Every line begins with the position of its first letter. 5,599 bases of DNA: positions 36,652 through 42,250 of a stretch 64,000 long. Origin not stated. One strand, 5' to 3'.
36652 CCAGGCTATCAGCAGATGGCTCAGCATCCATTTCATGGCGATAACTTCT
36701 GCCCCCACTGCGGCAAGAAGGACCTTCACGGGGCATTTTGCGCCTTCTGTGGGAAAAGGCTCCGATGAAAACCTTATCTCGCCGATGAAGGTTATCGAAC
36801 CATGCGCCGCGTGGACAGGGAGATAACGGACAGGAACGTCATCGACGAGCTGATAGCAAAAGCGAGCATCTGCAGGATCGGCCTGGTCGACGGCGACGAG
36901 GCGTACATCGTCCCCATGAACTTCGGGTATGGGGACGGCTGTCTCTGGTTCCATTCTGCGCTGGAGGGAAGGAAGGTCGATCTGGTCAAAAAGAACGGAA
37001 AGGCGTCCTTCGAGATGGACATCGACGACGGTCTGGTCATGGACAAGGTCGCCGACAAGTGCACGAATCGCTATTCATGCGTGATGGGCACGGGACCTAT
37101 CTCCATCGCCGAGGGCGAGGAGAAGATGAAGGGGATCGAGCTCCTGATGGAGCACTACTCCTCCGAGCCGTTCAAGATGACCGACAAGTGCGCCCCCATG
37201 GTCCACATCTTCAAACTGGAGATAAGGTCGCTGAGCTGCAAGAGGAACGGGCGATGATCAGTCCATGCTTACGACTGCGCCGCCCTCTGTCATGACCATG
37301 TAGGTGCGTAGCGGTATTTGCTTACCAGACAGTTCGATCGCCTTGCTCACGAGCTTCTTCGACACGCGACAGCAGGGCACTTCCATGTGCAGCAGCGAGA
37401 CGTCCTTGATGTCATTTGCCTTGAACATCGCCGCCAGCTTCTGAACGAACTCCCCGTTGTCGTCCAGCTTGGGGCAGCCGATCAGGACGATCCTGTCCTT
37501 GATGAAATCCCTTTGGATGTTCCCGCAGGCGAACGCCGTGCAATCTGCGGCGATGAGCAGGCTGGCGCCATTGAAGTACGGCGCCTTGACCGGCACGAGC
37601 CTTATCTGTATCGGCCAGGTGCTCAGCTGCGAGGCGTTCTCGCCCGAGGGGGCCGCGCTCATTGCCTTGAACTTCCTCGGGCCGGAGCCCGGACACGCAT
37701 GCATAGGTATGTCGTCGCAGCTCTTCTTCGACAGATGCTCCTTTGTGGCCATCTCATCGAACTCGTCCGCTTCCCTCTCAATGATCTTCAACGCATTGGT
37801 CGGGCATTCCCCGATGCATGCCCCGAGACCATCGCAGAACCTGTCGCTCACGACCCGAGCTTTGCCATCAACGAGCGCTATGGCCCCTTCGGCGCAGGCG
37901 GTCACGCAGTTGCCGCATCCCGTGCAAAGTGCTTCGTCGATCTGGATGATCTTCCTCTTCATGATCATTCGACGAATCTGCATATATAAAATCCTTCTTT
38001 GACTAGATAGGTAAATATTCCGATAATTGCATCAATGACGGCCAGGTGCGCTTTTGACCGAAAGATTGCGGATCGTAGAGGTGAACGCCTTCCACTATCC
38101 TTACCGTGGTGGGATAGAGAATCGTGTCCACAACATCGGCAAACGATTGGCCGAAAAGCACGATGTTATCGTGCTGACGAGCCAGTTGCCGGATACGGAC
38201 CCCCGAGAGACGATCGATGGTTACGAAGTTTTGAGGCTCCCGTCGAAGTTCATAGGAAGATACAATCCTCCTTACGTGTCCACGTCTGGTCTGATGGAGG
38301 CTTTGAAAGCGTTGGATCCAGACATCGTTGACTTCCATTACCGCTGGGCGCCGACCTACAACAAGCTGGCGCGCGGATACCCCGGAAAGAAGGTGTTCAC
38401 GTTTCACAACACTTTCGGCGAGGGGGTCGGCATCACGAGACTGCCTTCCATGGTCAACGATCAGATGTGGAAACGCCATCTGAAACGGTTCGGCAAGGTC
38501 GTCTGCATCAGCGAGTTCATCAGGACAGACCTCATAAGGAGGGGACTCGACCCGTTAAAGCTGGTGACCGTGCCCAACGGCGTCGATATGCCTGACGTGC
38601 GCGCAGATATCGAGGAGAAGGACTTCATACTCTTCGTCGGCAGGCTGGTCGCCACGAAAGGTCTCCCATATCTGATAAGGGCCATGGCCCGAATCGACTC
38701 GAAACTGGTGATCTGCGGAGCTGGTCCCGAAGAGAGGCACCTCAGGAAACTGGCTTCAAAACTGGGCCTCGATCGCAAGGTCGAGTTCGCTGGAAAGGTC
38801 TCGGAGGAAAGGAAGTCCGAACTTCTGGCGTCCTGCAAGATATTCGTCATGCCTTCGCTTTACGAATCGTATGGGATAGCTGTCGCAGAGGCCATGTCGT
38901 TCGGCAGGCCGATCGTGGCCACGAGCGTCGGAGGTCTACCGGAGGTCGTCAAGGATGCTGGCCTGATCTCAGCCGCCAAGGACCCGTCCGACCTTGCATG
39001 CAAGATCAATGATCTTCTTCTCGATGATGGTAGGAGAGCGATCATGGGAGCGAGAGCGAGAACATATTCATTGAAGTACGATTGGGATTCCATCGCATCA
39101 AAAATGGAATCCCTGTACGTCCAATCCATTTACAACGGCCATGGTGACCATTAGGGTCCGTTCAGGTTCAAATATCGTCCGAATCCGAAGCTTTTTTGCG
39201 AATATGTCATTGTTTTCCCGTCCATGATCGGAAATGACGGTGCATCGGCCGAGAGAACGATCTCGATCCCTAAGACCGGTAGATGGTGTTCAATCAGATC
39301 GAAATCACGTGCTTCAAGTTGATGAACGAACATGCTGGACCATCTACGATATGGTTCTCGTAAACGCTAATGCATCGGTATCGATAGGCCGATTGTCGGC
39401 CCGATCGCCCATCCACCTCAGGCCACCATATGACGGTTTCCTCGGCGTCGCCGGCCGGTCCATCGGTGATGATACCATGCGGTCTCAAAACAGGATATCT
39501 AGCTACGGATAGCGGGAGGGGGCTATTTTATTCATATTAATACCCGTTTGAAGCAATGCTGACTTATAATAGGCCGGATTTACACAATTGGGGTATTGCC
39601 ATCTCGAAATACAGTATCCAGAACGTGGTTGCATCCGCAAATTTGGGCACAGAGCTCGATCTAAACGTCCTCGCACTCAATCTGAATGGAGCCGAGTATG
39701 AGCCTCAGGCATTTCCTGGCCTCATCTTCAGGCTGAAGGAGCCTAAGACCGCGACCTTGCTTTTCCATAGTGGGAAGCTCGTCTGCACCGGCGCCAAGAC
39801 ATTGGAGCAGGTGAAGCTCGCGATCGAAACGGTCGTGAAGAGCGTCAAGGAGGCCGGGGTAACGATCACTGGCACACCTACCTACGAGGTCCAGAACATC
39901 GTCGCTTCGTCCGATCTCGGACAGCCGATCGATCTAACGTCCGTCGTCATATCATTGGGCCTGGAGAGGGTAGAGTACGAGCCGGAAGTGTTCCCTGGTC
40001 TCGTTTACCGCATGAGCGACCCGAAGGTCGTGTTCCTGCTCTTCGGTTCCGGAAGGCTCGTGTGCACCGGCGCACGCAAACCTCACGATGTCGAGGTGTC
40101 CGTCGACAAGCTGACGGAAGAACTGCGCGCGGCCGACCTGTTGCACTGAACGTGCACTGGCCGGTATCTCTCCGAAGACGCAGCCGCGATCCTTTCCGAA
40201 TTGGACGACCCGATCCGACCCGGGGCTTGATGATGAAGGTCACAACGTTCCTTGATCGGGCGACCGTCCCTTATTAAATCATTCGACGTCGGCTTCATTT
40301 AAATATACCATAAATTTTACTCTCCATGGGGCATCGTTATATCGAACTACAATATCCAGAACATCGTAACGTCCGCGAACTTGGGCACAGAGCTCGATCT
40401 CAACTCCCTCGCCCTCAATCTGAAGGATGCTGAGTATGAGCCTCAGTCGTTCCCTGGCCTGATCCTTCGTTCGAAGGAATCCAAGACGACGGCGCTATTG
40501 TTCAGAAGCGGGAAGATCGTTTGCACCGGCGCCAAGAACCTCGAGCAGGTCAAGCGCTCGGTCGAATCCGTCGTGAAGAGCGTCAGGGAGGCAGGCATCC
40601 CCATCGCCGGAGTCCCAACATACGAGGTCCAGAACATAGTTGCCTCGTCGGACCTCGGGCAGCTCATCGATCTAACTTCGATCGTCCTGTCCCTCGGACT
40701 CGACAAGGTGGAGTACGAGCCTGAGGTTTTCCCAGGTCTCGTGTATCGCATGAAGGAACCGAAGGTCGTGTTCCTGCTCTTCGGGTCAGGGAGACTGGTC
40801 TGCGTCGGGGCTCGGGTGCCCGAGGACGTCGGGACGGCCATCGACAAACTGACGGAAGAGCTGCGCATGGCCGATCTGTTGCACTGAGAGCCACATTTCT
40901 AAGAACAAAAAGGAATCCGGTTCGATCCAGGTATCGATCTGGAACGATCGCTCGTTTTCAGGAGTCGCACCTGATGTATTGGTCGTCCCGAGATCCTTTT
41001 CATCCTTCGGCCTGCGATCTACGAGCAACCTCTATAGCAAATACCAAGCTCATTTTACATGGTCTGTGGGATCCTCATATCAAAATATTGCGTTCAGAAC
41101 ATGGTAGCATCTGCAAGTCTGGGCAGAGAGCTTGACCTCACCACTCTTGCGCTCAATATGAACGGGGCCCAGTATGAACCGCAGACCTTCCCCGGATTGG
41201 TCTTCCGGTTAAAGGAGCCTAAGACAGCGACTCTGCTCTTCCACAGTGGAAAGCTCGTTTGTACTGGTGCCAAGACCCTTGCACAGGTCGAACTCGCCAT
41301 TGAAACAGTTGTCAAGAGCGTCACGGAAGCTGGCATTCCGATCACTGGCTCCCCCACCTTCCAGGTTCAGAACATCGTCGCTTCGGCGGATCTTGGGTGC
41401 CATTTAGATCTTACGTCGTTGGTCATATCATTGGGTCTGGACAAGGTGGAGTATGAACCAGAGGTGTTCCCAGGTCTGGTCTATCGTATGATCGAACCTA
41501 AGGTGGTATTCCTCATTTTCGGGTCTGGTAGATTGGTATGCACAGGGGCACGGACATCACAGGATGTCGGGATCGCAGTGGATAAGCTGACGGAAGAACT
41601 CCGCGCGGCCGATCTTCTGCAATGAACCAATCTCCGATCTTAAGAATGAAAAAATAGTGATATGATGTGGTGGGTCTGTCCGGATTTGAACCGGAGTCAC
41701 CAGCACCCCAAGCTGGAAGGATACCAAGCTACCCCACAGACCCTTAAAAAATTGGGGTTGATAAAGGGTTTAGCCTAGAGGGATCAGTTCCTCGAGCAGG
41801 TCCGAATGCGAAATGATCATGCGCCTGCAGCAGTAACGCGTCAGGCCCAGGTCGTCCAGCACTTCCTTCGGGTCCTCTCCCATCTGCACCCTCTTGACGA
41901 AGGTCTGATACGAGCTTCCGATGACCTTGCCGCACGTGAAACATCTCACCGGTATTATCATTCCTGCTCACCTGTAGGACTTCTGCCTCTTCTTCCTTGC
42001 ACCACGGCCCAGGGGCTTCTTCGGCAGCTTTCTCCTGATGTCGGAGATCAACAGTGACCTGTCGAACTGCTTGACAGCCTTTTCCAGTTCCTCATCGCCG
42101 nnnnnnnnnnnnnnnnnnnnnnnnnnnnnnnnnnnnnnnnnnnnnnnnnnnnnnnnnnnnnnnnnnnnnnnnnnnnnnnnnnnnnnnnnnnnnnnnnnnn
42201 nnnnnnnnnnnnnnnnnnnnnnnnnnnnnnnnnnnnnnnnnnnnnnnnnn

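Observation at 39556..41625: Three tandem, co-oriented TATA-box binding protein paralogues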

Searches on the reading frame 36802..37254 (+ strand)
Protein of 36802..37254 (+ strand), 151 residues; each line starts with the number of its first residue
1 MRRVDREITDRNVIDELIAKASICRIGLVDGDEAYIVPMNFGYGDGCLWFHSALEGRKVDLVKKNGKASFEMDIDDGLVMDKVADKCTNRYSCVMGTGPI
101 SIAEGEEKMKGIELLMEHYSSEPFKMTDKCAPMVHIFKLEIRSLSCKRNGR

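Call 51: search_protein_families(library=pfam, proteins=[window:36802-37254:+], max_evalue=0.00001)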
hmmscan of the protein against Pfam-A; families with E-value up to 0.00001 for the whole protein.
window:36802-37254:+ (151 aa): 1 family
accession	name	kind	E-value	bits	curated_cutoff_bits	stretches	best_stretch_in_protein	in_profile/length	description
PF12900.13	Pyridox_ox_2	-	1.1e-18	68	27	1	10-148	1-140/140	Pyridoxamine 5'-phosphate oxidase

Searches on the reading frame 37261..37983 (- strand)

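Call 51: search_protein_families(library=pfam, proteins=[window:37261-37983:-], max_evalue=0.00001)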
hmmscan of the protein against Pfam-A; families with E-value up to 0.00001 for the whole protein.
window:37261-37983:- (241 aa): 6 families
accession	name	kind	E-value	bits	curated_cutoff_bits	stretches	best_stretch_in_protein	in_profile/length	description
PF12837.12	Fer4_6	-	6.4e-09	35.8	25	1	12-35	1-24/24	4Fe-4S binding domain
PF12838.12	Fer4_7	-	8.8e-09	36.1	27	1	20-64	2-52/52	4Fe-4S dicluster domain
PF13237.11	Fer4_10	-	8.9e-09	35.6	25.5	1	13-61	2-53/53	4Fe-4S dicluster domain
PF00037.32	Fer4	-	1.1e-08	34.9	21.1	0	13-35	1-23/24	4Fe-4S binding domain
PF13187.11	Fer4_9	-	1.6e-06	28.4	27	1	20-64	2-51/52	4Fe-4S dicluster domain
PF14697.11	Fer4_21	-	4.7e-06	27.1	35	1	14-66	2-58/59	4Fe-4S dicluster domain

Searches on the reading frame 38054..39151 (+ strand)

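Call 51: search_protein_families(library=pfam, proteins=[window:38054-39151:+], max_evalue=0.00001)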
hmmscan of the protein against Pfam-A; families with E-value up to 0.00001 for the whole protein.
window:38054-39151:+ (366 aa): 6 families
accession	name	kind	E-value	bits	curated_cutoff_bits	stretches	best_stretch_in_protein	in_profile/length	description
PF00534.26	Glycos_transf_1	-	1.2e-41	142.5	26.4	1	187-336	13-170/172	Glycosyl transferases group 1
PF13692.12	Glyco_trans_1_4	-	3.1e-36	125.2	27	1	192-324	4-142/142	Glycosyl transferases group 1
PF13439.12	Glyco_transf_4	-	1.2e-25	90.9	28.5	1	19-178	2-167/170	Glycosyltransferase Family 4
PF13579.12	Glyco_trans_4_4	-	4.1e-17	63.4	29.7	1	19-176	1-158/158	Glycosyl transferase 4-like domain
PF20706.3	GT4-conflict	-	6.4e-10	39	26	1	170-302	174-323/385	Family 4 Glycosyltransferase in conflict systems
PF13524.12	Glyco_trans_1_2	-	1e-07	32.4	25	1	208-351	6-142/144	Glycosyl transferase-like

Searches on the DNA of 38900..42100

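Call 80: search_rna_families(source=window, start=38900, end=42100, threshold=evalue, max_evalue=0.1)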
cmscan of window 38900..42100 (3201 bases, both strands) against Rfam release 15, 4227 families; matches with E-value up to 0.1: 1.
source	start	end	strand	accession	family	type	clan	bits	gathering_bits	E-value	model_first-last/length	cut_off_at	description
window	41671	41743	-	RF00005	tRNA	Gene; tRNA;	CL00001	56.2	29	1e-10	1-71/71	no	tRNA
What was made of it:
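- Tried and rejected: Only tRNA-Pro was found (call 80).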

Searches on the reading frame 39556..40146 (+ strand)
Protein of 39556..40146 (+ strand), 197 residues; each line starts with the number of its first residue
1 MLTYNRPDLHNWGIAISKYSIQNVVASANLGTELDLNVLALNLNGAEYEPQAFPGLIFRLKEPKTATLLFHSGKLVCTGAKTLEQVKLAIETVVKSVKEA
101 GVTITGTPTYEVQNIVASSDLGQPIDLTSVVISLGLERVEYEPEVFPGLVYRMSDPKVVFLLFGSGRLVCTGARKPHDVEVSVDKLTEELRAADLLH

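Call 7: search_protein_families(library=pfam, proteins=[window:39556-40146:+])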
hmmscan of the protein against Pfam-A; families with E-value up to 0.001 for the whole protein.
window:39556-40146:+ (197 aa): 1 family
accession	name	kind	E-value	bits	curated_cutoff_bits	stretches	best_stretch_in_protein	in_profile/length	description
PF00352.27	TBP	-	1.9e-57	191.5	22.9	2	19-99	2-84/85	Transcription factor TFIID (or TATA-binding protein, TBP)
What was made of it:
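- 39556..40149 (+): c1, the a-type TBP. It is the slowest-evolving copy and probably the housekeeping TBP. The conserved core starts at 39592 (GGT ATT). Pfam TBP x2 (call 7).
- Pfam TBP x2 in each copy (call 7).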
